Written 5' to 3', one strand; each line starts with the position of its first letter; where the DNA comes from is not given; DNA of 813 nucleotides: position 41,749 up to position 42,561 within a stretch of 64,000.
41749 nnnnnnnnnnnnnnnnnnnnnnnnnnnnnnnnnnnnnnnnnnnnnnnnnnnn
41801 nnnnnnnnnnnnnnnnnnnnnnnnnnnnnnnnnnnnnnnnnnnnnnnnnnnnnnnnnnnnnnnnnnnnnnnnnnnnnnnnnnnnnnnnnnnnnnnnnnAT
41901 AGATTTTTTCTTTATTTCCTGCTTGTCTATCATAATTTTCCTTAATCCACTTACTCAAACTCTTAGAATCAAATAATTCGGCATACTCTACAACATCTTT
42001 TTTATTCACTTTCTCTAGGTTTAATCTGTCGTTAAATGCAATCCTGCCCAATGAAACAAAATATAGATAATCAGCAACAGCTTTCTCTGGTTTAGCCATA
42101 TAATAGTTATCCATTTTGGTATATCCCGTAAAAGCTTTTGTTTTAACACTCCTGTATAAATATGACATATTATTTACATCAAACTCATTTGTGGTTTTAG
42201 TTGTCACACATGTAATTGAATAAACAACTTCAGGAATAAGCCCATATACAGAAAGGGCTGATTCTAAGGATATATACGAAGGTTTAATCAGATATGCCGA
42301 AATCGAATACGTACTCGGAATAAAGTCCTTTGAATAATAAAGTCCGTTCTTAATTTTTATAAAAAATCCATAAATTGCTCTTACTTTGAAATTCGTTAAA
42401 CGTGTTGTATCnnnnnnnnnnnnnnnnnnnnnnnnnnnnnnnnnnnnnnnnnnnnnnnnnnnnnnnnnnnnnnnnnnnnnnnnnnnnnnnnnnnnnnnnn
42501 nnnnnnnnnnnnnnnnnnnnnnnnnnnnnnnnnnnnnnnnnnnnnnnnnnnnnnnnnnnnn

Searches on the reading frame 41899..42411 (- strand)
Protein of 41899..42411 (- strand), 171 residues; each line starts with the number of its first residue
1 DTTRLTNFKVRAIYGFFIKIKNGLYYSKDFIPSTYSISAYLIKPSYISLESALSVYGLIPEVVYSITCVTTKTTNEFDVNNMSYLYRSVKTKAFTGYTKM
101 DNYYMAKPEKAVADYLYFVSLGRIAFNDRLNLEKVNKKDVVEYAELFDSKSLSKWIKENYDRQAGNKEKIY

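Call 6: search_protein_families(library=pfam, max_evalue=1, proteins=[window:41899-42411:-])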
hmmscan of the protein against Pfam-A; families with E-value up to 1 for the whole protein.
seq(171 aa): 1 family
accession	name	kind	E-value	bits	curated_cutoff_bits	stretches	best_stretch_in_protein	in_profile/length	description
PF21046.2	Rad26-like_C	-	0.07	13.3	27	1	116-145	16-47/65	Rad26-like, C-terminal domain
